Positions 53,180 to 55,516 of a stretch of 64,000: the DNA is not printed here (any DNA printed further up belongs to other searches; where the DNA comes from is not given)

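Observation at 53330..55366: Single-polypeptide primase fusing the PriS catalytic domain, a PriL-type Fe-S C-terminal domain and an additional ~200-aa C-terminal extension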

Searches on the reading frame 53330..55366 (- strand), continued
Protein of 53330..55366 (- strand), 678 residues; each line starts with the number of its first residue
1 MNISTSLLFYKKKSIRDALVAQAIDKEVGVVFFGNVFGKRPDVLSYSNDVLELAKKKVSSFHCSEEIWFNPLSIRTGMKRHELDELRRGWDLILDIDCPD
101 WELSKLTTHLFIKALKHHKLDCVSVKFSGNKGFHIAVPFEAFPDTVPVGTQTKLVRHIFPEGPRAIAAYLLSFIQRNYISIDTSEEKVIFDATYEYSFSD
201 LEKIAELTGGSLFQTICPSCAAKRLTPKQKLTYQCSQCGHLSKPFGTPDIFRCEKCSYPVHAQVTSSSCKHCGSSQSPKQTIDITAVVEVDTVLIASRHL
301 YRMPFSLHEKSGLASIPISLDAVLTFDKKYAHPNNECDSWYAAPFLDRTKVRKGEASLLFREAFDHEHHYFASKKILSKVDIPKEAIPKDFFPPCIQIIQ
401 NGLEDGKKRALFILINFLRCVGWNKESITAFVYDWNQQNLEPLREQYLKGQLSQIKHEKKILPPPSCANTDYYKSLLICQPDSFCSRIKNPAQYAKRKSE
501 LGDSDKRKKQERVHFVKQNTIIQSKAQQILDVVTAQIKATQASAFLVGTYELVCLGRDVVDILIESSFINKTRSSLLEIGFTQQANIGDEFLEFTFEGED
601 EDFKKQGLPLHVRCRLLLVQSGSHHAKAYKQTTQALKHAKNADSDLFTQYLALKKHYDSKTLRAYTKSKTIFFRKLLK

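Call 44: find_encoding_contigs(protein=P0008, flank=8000, max_places=2)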
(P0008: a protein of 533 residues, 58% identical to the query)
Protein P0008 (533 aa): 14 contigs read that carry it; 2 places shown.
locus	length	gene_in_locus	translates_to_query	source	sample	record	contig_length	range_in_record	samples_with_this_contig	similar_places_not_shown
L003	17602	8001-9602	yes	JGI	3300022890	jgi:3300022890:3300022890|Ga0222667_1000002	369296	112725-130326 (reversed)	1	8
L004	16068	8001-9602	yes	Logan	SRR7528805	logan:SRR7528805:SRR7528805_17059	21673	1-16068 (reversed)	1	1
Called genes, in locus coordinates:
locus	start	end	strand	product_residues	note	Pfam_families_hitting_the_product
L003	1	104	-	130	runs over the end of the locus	PF01873:eIF-5_eIF-2B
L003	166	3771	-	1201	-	PF03833:PolC_DP2_N, PF24844:PolC_DP2_central, PF24846:PolC_DP2_cat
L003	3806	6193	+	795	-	PF00270:DEAD, PF04851:ResIII, PF21210:RNA_helicase_helical, PF00271:Helicase_C, PF02732:ERCC4, PF12826:HHH_2, PF14520:HHH_5, PF00633:HHH (weak)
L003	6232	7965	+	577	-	PF08439:Peptidase_M3_N (weak), PF01432:Peptidase_M3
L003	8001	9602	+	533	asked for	PF01896:DNA_primase_S (weak), PF04104:DNA_primase_lrg (faint)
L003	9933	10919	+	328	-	PF00297:Ribosomal_L3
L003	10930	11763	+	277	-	PF00573:Ribosomal_L4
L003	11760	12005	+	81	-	PF00276:Ribosomal_L23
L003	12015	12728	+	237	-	PF03947:Ribosomal_L2_C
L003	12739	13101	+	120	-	PF00203:Ribosomal_S19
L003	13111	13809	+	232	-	PF00237:Ribosomal_L22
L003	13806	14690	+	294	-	PF07650:KH_2, PF00189:Ribosomal_S3_C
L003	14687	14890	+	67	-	PF00831:Ribosomal_L29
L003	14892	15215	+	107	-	PF01253:SUI1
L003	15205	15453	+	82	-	PF01868:RNase_P-MRP_p29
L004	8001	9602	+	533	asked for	PF01896:DNA_primase_S (weak), PF04104:DNA_primase_lrg (faint)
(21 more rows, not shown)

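Call 45: find_encoding_contigs(protein=P0026, flank=8000, max_places=2)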
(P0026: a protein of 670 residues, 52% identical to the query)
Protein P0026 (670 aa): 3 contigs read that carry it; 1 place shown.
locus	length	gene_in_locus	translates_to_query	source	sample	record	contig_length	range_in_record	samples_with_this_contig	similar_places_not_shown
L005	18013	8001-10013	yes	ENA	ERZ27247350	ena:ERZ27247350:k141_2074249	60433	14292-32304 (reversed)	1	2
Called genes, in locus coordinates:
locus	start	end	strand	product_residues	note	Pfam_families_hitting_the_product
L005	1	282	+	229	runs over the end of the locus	PF01963:TraB_PrgY_gumN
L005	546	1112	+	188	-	PF00352:TBP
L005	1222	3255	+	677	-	PF14551:MCM_N, PF17207:MCM_OB, PF00493:MCM, PF07728:AAA_5 (weak), PF01078:Mg_chelatase (weak), PF17855:MCM_lid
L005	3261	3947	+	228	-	-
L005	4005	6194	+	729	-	PF00270:DEAD, PF04851:ResIII, PF22590:Cas3-like_C_2 (faint), PF21210:RNA_helicase_helical, PF00271:Helicase_C, PF02732:ERCC4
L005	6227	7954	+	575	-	PF08439:Peptidase_M3_N, PF01432:Peptidase_M3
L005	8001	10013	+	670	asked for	PF01896:DNA_primase_S (weak), PF04104:DNA_primase_lrg (faint)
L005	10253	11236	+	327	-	PF00297:Ribosomal_L3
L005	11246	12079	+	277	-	PF00573:Ribosomal_L4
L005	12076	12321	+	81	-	PF00276:Ribosomal_L23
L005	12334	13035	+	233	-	PF03947:Ribosomal_L2_C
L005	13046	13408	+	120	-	PF00203:Ribosomal_S19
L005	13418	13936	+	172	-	PF00237:Ribosomal_L22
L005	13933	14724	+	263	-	PF07650:KH_2, PF00189:Ribosomal_S3_C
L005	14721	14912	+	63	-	PF00831:Ribosomal_L29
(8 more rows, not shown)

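Call 48: predict_structure(alignment_id=A4)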
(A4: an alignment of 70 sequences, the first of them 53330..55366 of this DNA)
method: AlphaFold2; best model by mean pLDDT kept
length: 678 residues; sequences in the alignment: 70
mean_pLDDT: 87.0   pTM: 0.62
mean pLDDT of the five models: 87.0, 85.4, 85.0, 83.6, 83.2
residues with pLDDT >= 90: 363; 70-90: 249; 50-70: 58; < 50: 8
segments of 3 or more residues with pLDDT < 50: 505-509
pLDDT, mean of each block of 10 residues (from residue 1): 94 97 96 87 92 96 97 88 95 95 97 98 96 96 91 94 94 94 95 96 86 89 78 91 82 92 82 88 87 79 96 97 97 95 93 96 82 60 92 95 91 96 96 96 94 87 85 86 87 92 55 54 74 88 78 58 90 87 82 74 64 83 84 80 82 78 73 74
secondary structure, 60 per line:
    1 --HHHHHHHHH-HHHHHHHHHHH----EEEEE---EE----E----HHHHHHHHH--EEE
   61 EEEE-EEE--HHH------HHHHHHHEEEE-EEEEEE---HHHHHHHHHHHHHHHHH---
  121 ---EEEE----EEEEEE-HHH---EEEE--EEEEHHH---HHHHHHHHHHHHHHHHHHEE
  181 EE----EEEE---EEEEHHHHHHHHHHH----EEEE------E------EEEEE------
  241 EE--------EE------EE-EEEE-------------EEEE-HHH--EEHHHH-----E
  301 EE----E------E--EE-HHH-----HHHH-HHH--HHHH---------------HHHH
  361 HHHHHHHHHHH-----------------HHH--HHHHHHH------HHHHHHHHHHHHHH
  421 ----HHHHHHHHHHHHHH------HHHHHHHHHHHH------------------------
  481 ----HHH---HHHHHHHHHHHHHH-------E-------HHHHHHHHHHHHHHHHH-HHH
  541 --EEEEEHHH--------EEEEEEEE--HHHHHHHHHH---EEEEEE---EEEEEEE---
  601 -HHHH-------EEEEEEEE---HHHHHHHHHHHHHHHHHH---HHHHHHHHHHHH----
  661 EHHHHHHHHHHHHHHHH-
elements in order: H3-11 H13-23 E28-32 H47-55 E58-64 E66-68 H80-86 E87-90 E92-97 H101-117 E124-127 E132-137 E145-148 E151-154 H161-178 E179-182 E187-190 E194-197 H198-208 E213-216 E230-234 E262-265 E279-282 H291-294 E300-302 H328-331 H338-341 H357-371 H394-400 H407-420 H425-438 H445-456 H491-504 H520-536 E543-547 E559-566 H569-578 E582-587 E591-597 H602-605 E613-620 H624-641 H645-656 H662-677

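Call 51: fold_search(model_id=the predicted structure, library=pdb)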
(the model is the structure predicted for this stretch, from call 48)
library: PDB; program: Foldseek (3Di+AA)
matches with E <= 10: 648; with E <= 0.001: 202
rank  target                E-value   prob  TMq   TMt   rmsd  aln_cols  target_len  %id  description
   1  6sa1_D                6.0e-07  1.00  0.26  0.50   9.4       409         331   12  Post catalytic complex of Prim-PolC from Mycobacterium smegmatis with gapped DNA and 3'-dUTP (released 2020-11-18)
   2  6sa1_A                1.5e-06  1.00  0.26  0.51   9.3       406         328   12  Post catalytic complex of Prim-PolC from Mycobacterium smegmatis with gapped DNA and 3'-dUTP (released 2020-11-18)
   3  6r4t_D                1.8e-06  1.00  0.24  0.38  16.0       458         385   13  Crystal structure of the Pri1 subunit of human primase bound to vidarabine triphosphate (released 2019-09-11)
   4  6r4s_E                4.1e-06  1.00  0.25  0.42  13.9       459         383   12  Crystal structure of the Pri1 subunit of human primase bound to ATP (released 2019-09-11)
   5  5op0_B                5.7e-06  1.00  0.26  0.50   9.4       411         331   12  Structure of Prim-PolC from Mycobacterium smegmatis (released 2017-11-15)
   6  6r4t_A                5.7e-06  1.00  0.26  0.43  13.6       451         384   13  Crystal structure of the Pri1 subunit of human primase bound to vidarabine triphosphate (released 2019-09-11)
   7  6r4s_A                6.3e-06  1.00  0.25  0.42  13.7       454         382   13  Crystal structure of the Pri1 subunit of human primase bound to ATP (released 2019-09-11)
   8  6sa0_A                7.0e-06  1.00  0.25  0.48   9.7       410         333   12  Ternary complex of Prim-PolC from Mycobacterium smegmatis with 2nt gapped DNA and UpNHpp (released 2020-11-18)
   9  6r4u_E                7.4e-06  1.00  0.26  0.43  15.6       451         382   14  Crystal structure of the Pri1 subunit of human primase bound to fludarabine triphosphate (released 2019-09-11)
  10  5exr_A                8.2e-06  1.00  0.23  0.38  15.4       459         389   12  Crystal structure of human primosome (released 2016-03-23)
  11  5op0_A                8.7e-06  1.00  0.26  0.50   9.4       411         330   12  Structure of Prim-PolC from Mycobacterium smegmatis (released 2017-11-15)
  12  6r5e_A                9.7e-06  1.00  0.26  0.43  15.2       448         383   14  Crystal structure of the Pri1 subunit of human primase bound to 2F-ATP (released 2019-09-11)
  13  6r5d_A                1.1e-05  1.00  0.25  0.42  13.8       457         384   12  Crystal structure of the Pri1 subunit of human primase bound to dATP (released 2019-09-11)
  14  8g9f_D                1.2e-05  1.00  0.25  0.41  16.0       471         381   11  Complete auto-inhibitory complex of Xenopus laevis DNA polymerase alpha-primase (released 2023-04-12)
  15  4lil                  1.2e-05  1.00  0.23  0.38  14.7       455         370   12  Crystal structure of the catalytic subunit of human primase bound to UTP and Mn (released 2013-12-11)
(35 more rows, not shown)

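Call 58: find_related_loci(query=window:53330-55366:-, collection=genome_contigs, flank=3000)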
Query window:53330-55366:- (678 aa) in genome_contigs; peptide patterns used: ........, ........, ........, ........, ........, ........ (x = any residue, [..] = any of these).
77 stretches matched a pattern; 19 encode a relative of the query (tblastn E <= 1e-3); 19 distinct loci.
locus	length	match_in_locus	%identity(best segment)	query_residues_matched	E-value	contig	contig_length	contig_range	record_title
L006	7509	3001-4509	57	1-501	0e+0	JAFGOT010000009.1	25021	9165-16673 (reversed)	MAG: Candidatus Woesearchaeota archaeon isolate Zod_Metabat.644 k87_2100236, whole genome shotgun sequence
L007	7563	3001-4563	53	1-532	9e-180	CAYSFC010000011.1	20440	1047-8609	MAG TPA_asm: uncultured Methanosarcinales archaeon isolate binchicken_co42_507 genome assembly, contig: NODE_3336_length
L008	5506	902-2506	51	1-531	1e-178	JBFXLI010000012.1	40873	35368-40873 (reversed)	MAG: Candidatus Woesearchaeota archaeon isolate CA_2019_TPIn_95 NODE_2984_length_40873_cov_9.943430_TPIn, whole genome s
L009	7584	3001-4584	52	1-529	1e-176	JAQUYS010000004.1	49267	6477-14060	MAG: Candidatus Nanoarchaeia archaeon isolate STD2_242 NODE_2370_length_49267_cov_4.396927_Sandtown_D2, whole genome sho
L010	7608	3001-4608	45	1-526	3e-133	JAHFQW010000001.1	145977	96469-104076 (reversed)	MAG: archaeon isolate nzgw56 NODE_75_length_145978_cov_4.378659, whole genome shotgun sequence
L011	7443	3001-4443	47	4-495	1e-131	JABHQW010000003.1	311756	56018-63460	MAG: Candidatus Woesearchaeota archaeon isolate SI039_bin115 k141_537353, whole genome shotgun sequence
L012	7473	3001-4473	44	1-495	3e-130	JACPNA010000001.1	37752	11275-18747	MAG: Candidatus Woesearchaeota archaeon isolate NC_groundwater_563_Ag_S-0.1um_35_31 S35_SO-1_scaffold_31378, whole genom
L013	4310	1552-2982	46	9-495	8e-133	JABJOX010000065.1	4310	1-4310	MAG: Candidatus Woesearchaeota archaeon isolate SI075_bin52 k141_969562, whole genome shotgun sequence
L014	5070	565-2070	45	4-511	4e-130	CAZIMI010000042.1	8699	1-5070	MAG TPA_asm: uncultured Methanosarcinales archaeon isolate SRP077602_co6_348 genome assembly, contig: NODE_12242_length_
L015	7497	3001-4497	44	1-495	1e-128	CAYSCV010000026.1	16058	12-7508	MAG TPA_asm: uncultured Methanosarcinales archaeon isolate ERP125453_co2_216 genome assembly, contig: NODE_1296_length_1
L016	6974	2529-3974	45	1-495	7e-120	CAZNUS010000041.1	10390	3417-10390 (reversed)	MAG TPA_asm: uncultured Methanosarcinales archaeon isolate binchicken_co38_1369 genome assembly, contig: NODE_13589_leng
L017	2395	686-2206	43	4-511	1e-124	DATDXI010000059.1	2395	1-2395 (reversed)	MAG TPA_asm: Candidatus Nanoarchaeia archaeon isolate SMAG_U8134 k141_773696, whole genome shotgun sequence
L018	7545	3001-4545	43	1-512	4e-131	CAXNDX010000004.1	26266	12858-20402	MAG: Candidatus Woesearchaeota archaeon isolate MaH-09apr19-256 genome assembly, contig: MaH-09apr19-C4245, whole genome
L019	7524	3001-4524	44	4-519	6e-128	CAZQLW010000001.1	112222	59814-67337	MAG TPA_asm: uncultured Methanosarcinales archaeon isolate SRP077602_co2_353 genome assembly, contig: NODE_198_length_11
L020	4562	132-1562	46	9-495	4e-128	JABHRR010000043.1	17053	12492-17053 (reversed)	MAG: Candidatus Woesearchaeota archaeon isolate SI039_bin18 k141_812486, whole genome shotgun sequence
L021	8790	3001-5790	38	7-506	2e-76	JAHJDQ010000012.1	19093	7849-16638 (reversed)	MAG: Nanoarchaeota archaeon isolate Modern_marine.mb.67 Modern_marine.mb.67_k141_87307, whole genome shotgun sequence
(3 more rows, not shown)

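Call 63: find_encoding_contigs(protein=P0001, flank=6000, max_places=2)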
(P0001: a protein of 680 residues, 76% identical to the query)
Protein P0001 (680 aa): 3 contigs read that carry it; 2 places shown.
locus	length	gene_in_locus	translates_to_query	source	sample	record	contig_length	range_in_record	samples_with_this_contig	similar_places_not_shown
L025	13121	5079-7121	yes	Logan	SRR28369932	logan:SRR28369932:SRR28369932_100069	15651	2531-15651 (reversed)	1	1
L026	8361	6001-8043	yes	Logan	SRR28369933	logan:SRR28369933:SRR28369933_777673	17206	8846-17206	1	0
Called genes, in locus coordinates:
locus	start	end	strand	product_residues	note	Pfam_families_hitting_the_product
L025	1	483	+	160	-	?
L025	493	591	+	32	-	-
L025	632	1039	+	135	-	PF01873:eIF-5_eIF-2B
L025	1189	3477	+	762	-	PF00270:DEAD, PF04851:ResIII, PF21210:RNA_helicase_helical, PF00271:Helicase_C, PF02732:ERCC4, PF12826:HHH_2 (weak), PF14520:HHH_5 (weak)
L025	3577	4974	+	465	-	PF02127:Peptidase_M18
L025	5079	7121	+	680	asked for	PF04104:DNA_primase_lrg (faint)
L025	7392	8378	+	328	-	PF00297:Ribosomal_L3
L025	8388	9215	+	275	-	PF00573:Ribosomal_L4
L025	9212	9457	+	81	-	PF00276:Ribosomal_L23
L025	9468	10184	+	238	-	PF03947:Ribosomal_L2_C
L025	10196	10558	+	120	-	PF00203:Ribosomal_S19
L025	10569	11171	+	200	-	PF00237:Ribosomal_L22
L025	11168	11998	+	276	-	PF07650:KH_2, PF00189:Ribosomal_S3_C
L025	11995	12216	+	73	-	PF00831:Ribosomal_L29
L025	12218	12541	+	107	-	PF01253:SUI1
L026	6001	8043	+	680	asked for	PF04104:DNA_primase_lrg (faint)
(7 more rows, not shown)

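Call 74: search_solved_structures(query=A4, max_evalue=0.001, show_alignments=1)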
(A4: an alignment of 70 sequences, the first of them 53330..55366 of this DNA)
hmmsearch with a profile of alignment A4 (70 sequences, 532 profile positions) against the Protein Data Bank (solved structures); distinct sequences matched with E-value up to 0.001: 1.
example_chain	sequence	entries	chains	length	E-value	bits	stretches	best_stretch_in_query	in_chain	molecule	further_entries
9f26_B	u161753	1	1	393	8.1e-07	31.4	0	461-511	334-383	DNA primase large subunit PriL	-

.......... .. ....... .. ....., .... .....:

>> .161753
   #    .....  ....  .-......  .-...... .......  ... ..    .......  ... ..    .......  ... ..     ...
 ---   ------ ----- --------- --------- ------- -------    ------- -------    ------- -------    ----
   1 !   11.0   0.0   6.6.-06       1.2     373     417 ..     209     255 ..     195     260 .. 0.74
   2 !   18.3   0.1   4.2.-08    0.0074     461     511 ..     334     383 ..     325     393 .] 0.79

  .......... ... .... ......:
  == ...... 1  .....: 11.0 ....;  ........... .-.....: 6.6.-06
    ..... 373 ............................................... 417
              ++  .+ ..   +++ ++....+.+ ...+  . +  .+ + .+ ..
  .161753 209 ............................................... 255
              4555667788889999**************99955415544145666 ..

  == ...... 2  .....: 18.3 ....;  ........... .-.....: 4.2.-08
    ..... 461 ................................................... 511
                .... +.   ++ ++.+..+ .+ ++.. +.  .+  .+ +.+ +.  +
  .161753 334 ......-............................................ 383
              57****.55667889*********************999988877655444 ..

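Call 76: search_protein_families(library=pfam, proteins=[L021:3001-5790:+], max_evalue=0.001)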
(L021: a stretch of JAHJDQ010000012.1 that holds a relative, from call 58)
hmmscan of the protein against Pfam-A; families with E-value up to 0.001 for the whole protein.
L021:3001-5790:+ (930 aa): 3 families
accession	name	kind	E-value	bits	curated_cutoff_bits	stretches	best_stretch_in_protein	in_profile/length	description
PF14890.11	Intein_splicing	-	3.8e-13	49.9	35.8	1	147-561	15-155/155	Intein splicing domain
PF04104.19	DNA_primase_lrg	-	2.3e-05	24.3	22.4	1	795-879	89-173/266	Eukaryotic and archaeal DNA primase, large subunit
PF14528.11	LAGLIDADG_3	-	5.6e-05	23.8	22.5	0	258-331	3-79/82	LAGLIDADG-like domain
